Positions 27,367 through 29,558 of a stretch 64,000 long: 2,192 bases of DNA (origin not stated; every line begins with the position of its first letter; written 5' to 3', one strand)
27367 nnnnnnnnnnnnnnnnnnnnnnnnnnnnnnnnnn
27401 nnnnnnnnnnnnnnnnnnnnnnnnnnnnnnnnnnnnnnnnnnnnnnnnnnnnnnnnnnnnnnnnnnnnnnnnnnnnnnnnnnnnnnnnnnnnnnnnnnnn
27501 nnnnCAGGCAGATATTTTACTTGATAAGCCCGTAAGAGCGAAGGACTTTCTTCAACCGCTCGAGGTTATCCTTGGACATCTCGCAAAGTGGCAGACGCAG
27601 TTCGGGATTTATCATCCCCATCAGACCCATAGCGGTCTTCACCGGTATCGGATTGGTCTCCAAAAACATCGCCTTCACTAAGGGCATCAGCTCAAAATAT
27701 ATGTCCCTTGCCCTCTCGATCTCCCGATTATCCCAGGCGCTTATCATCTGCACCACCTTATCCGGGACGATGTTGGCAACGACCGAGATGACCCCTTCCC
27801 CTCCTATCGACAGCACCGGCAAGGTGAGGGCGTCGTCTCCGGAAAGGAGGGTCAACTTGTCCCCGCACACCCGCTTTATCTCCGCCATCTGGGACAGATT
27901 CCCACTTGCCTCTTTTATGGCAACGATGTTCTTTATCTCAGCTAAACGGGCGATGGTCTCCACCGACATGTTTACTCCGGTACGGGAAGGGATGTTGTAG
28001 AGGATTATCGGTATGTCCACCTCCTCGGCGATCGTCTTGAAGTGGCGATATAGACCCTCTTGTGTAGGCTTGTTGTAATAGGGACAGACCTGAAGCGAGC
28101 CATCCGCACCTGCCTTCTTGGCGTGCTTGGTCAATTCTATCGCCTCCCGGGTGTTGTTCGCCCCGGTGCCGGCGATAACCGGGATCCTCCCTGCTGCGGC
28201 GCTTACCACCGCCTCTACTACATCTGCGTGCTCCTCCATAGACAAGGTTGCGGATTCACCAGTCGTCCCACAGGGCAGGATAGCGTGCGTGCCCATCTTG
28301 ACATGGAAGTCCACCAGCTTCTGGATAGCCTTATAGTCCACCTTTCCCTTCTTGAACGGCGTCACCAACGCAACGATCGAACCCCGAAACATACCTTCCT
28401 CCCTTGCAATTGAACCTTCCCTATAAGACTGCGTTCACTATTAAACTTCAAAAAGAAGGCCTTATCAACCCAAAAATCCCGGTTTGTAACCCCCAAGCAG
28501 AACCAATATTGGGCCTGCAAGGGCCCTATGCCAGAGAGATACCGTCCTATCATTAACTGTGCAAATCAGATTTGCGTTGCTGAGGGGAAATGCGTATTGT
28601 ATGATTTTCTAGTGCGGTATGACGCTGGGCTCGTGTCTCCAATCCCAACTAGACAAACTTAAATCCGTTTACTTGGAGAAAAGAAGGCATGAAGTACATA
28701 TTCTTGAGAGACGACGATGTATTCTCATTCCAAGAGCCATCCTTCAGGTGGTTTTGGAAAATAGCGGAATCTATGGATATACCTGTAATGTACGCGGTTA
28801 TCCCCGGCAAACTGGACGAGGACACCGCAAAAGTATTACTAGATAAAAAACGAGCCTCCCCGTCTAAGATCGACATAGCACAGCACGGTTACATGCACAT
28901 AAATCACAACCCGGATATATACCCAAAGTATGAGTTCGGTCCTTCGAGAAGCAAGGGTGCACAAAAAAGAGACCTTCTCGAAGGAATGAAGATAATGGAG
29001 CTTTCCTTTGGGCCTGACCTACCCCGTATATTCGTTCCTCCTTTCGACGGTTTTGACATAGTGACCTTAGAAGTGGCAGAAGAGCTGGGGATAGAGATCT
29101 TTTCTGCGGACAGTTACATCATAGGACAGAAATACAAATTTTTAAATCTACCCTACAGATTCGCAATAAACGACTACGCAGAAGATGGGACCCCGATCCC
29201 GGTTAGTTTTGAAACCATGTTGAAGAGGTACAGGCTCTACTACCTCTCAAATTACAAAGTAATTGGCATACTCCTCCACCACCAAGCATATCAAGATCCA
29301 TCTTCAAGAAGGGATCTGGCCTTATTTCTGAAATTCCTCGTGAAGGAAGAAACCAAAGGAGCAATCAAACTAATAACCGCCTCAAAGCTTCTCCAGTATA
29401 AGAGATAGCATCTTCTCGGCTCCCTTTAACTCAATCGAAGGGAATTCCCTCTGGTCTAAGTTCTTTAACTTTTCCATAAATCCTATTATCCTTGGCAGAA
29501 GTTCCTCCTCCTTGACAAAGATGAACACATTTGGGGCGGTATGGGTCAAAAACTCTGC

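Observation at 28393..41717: Compositionally distinct accessory island inserted between dapA and uvrA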

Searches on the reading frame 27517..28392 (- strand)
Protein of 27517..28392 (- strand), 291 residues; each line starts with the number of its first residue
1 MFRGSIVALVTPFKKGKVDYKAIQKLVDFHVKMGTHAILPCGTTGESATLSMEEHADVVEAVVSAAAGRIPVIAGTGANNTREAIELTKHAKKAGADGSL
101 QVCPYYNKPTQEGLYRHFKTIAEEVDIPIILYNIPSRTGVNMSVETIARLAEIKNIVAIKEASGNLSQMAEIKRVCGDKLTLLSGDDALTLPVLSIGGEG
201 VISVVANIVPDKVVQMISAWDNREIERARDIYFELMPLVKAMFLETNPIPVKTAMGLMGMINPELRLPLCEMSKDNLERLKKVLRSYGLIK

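Call 4: search_protein_families(library=pfam, proteins=[window:27517-28392:-], max_evalue=0.01)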
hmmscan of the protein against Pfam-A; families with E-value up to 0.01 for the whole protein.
window:27517-28392:- (291 aa): 1 family
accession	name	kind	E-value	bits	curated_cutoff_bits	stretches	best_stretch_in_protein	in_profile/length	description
PF00701.28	DHDPS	-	5.3e-108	360.6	22.1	1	2-285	2-287/289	Dihydrodipicolinate synthetase family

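Call 14: find_encoding_contigs(protein=window:27517-28392:-, flank=10000, max_places=10)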
Protein window:27517-28392:- (291 aa): no gene with exactly this product is on record in the collection.

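Call 15: find_related_loci(query=window:27517-28392:-, collection=genome_contigs, flank=10000)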
Query window:27517-28392:- (291 aa) in genome_contigs; peptide patterns used: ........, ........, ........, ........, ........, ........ (x = any residue, [..] = any of these).
600 stretches matched a pattern (row limit reached: there are more); 569 encode a relative of the query (tblastn E <= 1e-3); the best 80 are kept; 80 distinct loci.
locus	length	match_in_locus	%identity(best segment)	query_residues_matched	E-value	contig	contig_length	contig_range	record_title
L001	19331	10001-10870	87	1-290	2e-174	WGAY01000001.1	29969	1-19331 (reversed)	MAG: Candidatus Omnitrophota bacterium isolate S143_82 k151_110372, whole genome shotgun sequence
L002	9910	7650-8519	67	1-290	1e-134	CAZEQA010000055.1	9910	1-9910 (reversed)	MAG TPA_asm: uncultured Planctomycetia bacterium isolate binchicken_co34_26 genome assembly, contig: NODE_11947_length_9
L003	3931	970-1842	66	1-290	2e-133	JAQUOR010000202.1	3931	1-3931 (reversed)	MAG: Candidatus Omnitrophota bacterium isolate STD1_205 NODE_101983_length_3931_cov_2.394322_Sandtown_D1, whole genome s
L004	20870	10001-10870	65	1-290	5e-130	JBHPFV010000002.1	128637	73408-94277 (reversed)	Candidatus Omnitrophota bacterium isolate SAG AM-311-K22 NODE_2_length_128637_cov_31.470252, whole genome shotgun sequen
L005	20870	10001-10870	63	1-290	5e-126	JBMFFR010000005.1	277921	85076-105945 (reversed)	MAG: Candidatus Brocadiia bacterium JP1 bin.217_5, whole genome shotgun sequence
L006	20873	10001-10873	62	1-291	8e-126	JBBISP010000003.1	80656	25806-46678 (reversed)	MAG: Nitrospirota bacterium isolate BQF170218_bin_376 NODE_177_length_80656_cov_50.170072, whole genome shotgun sequence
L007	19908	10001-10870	62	1-290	9e-125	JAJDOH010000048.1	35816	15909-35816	MAG: Deltaproteobacteria bacterium isolate MASpbin.1 k141_2127899, whole genome shotgun sequence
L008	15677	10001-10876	64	1-290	2e-124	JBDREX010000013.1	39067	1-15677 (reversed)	MAG: Candidatus Omnitrophota bacterium isolate MEGAHIT-group-1.335 k141_4512927, whole genome shotgun sequence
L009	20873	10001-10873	62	1-291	2e-123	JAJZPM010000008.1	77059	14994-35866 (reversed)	MAG: Nitrospirae bacterium isolate SKS1.bin124 NODE_490_length_77059_cov_5.907074, whole genome shotgun sequence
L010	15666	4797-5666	62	1-290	1e-122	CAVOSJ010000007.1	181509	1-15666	MAG: Nitrospirota bacterium isolate MFD00008.bin.1.129 genome assembly, contig: contig_30887, whole genome shotgun seque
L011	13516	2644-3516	60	1-291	8e-123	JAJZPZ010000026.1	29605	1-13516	MAG: Nitrospirae bacterium isolate SKS1.bin28 NODE_2708_length_29605_cov_2.057942, whole genome shotgun sequence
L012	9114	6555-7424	61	1-290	9e-123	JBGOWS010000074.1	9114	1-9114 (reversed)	MAG: Thermodesulfovibrionia bacterium isolate OBJ_0618_130150_87 k141_7127086_length_9114_cov_17.6771, whole genome shot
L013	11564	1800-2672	60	1-291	5e-122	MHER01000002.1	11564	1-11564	MAG: Nitrospirae bacterium RIFCSPLOW2_12_42_9 rifcsplowo2_12_sub10_scaffold_1022, whole genome shotgun sequence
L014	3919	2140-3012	62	1-291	4e-124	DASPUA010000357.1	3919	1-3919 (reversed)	MAG TPA_asm: Thermodesulfovibrionales bacterium isolate SMAG_U12291 k141_1433529, whole genome shotgun sequence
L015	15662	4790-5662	61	1-291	1e-121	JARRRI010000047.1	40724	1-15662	MAG: Candidatus Sulfobium sp. isolate Spart_224_MAG scaffold_2129, whole genome shotgun sequence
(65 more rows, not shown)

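Call 33: find_homologous_proteins(query=window:27517-28392:-, max_evalue=1e-80)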
Query window:27517-28392:- (291 aa): 7956 proteins with E <= 1e-80 among 8000 candidates; the best 120 are listed.
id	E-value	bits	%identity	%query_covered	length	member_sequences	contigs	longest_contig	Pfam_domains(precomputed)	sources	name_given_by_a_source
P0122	1.6e-176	603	92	100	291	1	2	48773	PF00701.29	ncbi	-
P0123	2.4e-174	596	92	100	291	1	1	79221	PF00701.29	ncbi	-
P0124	2.0e-173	593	92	100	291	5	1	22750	PF00701.29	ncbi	-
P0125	5.0e-172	589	91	100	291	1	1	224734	PF00701.29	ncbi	-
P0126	1.7e-168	577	89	100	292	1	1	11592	PF00701.29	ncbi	-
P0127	6.1e-163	559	87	100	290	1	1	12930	PF00701.29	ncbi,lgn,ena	-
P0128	4.3e-150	517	78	95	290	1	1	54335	PF00701.29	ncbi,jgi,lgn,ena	-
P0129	7.8e-150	516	79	95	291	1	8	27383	PF00701.29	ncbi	-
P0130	1.6e-131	456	71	96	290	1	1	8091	PF00701.29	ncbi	-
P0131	2.6e-130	452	69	100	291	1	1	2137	PF00701.29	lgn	-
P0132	9.4e-129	447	71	100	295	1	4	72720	PF00701.29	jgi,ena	-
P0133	2.7e-128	445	67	100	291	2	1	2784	PF00701.29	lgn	-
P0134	4.9e-128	444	70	100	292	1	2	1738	PF00701.29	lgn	-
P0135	7.8e-128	444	67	100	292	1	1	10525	PF00701.29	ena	-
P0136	8.1e-128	444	69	100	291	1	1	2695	PF00701.29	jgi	-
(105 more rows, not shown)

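Call 34: find_encoding_contigs(protein=P0125, flank=10000, max_places=3)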
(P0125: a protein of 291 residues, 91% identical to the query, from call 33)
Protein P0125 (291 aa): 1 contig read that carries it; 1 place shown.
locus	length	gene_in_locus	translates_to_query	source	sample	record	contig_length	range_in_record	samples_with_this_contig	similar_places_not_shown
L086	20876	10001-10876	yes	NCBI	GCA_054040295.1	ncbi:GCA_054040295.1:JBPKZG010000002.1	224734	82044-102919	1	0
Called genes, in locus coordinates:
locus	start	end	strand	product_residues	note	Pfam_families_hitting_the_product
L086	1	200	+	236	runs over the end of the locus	PF06071:YchF-GTPase_C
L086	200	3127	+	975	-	PF00932:LTD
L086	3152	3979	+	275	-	PF01048:PNP_UDP_1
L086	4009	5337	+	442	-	PF13638:PIN_4, PF02562:PhoH, PF13245:AAA_19 (faint), PF13604:AAA_30 (faint)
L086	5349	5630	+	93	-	PF04456:DUF503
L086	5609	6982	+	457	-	PF01225:Mur_ligase, PF08245:Mur_ligase_M, PF02875:Mur_ligase_C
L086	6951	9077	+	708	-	PF13439:Glyco_transf_4, PF13579:Glyco_trans_4_4, PF00534:Glycos_transf_1, PF13692:Glyco_trans_1_4, PF01075:Glyco_transf_9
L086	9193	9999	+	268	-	PF01678:DAP_epimerase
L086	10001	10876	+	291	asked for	PF00701:DHDPS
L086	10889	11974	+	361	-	PF00988:CPSase_sm_chain, PF00117:GATase, PF07722:Peptidase_C26 (faint)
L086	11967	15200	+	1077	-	PF25596:CPSase_L_D1, PF02786:CPSase_L_D2, PF07478:Dala_Dala_lig_C, PF02787:CPSase_L_D3, PF25596:CPSase_L_D1, PF02786:CPSase_L_D2, PF07478:Dala_Dala_lig_C, PF02142:MGS, +8 more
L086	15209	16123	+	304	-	PF00291:PALP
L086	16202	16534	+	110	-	PF02261:Asp_decarbox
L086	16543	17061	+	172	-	PF01327:Pep_deformylase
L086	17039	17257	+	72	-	PF20095:DUF6485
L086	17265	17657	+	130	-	PF02537:CRCB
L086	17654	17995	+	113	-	PF02641:DUF190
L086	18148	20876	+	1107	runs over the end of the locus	-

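Call 35: find_encoding_contigs(protein=P0122, flank=10000, max_places=3)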
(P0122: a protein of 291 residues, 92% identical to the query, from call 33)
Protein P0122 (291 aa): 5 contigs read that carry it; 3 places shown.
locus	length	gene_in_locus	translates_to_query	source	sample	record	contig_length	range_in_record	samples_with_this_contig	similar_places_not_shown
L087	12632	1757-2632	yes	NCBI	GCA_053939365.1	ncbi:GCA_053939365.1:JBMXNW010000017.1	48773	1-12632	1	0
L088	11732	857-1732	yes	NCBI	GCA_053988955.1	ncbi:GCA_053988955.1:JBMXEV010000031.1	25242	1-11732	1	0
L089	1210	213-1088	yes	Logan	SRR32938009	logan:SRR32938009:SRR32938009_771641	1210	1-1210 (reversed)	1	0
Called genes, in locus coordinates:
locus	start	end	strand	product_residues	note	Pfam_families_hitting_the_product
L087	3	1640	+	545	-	?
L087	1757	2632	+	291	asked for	PF00701:DHDPS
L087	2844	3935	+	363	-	PF00155:Aminotran_1_2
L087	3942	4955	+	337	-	PF18152:DAHP_snth_FXD, PF00793:DAHP_synth_1, PF03102:NeuB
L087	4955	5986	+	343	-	PF04748:Polysacc_deac_2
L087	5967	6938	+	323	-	PF04055:Radical_SAM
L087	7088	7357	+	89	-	PF00312:Ribosomal_S15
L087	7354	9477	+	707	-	PF01138:RNase_PH, PF03725:RNase_PH_C, PF03726:PNPase, PF01138:RNase_PH, PF00013:KH_1, PF00575:S1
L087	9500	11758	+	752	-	PF13491:FtsK_4TM, PF17854:FtsK_alpha, PF01580:FtsK_SpoIIIE, PF09397:FtsK_gamma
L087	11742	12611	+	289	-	PF12844:HTH_19 (weak), PF13413:HTH_25, PF13464:RodZ_C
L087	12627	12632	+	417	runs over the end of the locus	PF00919:UPF0004, PF04055:Radical_SAM, PF18693:TRAM_2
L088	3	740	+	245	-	?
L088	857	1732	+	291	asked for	PF00701:DHDPS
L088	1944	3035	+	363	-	PF00155:Aminotran_1_2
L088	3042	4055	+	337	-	PF18152:DAHP_snth_FXD, PF00793:DAHP_synth_1, PF03102:NeuB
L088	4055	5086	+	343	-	PF04748:Polysacc_deac_2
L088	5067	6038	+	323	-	PF04055:Radical_SAM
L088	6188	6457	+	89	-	PF00312:Ribosomal_S15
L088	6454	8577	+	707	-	PF01138:RNase_PH, PF03725:RNase_PH_C, PF03726:PNPase, PF01138:RNase_PH, PF00013:KH_1, PF00575:S1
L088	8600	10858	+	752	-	PF13491:FtsK_4TM, PF17854:FtsK_alpha, PF01580:FtsK_SpoIIIE, PF09397:FtsK_gamma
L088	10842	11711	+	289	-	PF12844:HTH_19 (weak), PF13413:HTH_25, PF13464:RodZ_C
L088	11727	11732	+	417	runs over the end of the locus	PF00919:UPF0004, PF04055:Radical_SAM, PF18693:TRAM_2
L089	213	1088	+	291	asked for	PF00701:DHDPS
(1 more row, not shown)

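Call 36: find_encoding_contigs(protein=P0123, flank=10000, max_places=3)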
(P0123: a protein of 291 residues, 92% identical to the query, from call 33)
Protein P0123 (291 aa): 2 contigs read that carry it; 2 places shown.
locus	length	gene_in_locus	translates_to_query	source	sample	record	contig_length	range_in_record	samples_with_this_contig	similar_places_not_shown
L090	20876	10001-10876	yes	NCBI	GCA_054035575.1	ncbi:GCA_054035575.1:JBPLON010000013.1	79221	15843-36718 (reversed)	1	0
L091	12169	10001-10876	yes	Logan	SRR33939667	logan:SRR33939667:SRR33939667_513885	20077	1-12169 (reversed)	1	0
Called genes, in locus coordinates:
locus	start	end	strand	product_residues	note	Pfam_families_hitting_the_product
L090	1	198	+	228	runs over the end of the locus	-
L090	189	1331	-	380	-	PF04055:Radical_SAM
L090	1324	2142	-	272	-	PF01478:Peptidase_A24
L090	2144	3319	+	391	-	-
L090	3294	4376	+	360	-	PF04055:Radical_SAM, PF13353:Fer4_12 (weak)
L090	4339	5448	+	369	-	PF00155:Aminotran_1_2, PF01041:DegT_DnrJ_EryC1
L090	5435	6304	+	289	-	-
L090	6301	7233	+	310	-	PF04055:Radical_SAM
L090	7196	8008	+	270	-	PF01636:APH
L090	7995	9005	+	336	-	PF04055:Radical_SAM, PF13186:SPASM (weak)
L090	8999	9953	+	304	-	PF04055:Radical_SAM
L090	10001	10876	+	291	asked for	PF00701:DHDPS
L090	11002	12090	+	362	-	PF00988:CPSase_sm_chain, PF07722:Peptidase_C26 (faint), PF00117:GATase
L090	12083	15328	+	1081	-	PF25596:CPSase_L_D1, PF02786:CPSase_L_D2, PF02787:CPSase_L_D3, PF25596:CPSase_L_D1, PF02786:CPSase_L_D2, PF02222:ATP-grasp, PF07478:Dala_Dala_lig_C, PF02142:MGS, +8 more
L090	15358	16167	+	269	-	PF14801:TrmI-like_N (faint), PF08704:GCD14, PF01135:PCMT (weak)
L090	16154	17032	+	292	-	PF01882:DUF58, PF13519:VWA_2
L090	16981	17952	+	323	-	-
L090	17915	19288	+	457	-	PF10396:TrmE_N, PF12631:MnmE_helical, PF00009:GTP_EFTU (faint), PF00350:Dynamin_N (faint), PF01926:MMR_HSR1, PF02421:FeoB_N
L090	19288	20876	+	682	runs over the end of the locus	PF17191:RecG_wedge, PF00270:DEAD, PF04851:ResIII, PF22590:Cas3-like_C_2 (faint), PF00271:Helicase_C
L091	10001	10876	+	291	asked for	PF00701:DHDPS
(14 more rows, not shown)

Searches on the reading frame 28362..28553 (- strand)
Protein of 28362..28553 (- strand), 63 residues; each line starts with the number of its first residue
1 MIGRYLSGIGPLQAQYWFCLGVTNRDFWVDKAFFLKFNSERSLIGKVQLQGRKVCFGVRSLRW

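Call 4: search_protein_families(library=pfam, proteins=[window:28362-28553:-], max_evalue=0.01)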
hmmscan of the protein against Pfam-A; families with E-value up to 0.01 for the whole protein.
window:28362-28553:- (63 aa): 0 families

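Call 6: search_protein_families(library=ncbifam, proteins=[window:28362-28553:-], max_evalue=0.01)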
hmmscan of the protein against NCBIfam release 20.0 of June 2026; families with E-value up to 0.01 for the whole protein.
window:28362-28553:- (63 aa): 0 families

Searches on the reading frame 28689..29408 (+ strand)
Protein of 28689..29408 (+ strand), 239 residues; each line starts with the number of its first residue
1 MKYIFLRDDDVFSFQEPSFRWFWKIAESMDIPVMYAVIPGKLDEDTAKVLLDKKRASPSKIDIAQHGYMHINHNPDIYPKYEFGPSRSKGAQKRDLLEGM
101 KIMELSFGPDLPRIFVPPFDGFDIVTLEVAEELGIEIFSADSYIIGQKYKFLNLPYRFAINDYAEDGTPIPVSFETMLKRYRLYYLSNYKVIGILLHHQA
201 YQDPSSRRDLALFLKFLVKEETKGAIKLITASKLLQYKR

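Call 3: search_protein_families(library=pfam, proteins=[window:28689-29408:+], max_evalue=0.01)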
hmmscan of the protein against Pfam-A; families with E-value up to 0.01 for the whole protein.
window:28689-29408:+ (239 aa): 2 families
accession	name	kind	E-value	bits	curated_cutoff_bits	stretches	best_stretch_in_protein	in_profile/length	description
PF10096.14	DUF2334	-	1.2e-08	35.2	26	1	5-200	3-190/203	Uncharacterized protein conserved in bacteria (DUF2334)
PF01522.26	Polysacc_deac_1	-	0.005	17.2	23.1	1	54-136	52-122/124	Polysaccharide deacetylase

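Call 5: search_protein_families(library=ncbifam, proteins=[window:28689-29408:+], max_evalue=0.01)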
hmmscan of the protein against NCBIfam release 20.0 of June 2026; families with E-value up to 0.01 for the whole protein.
window:28689-29408:+ (239 aa): 0 families

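Call 51: search_protein_families(library=padloc, proteins=[window:28689-29408:+], max_evalue=0.001)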
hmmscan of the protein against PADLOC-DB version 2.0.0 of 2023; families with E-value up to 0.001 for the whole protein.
window:28689-29408:+ (239 aa): 0 families
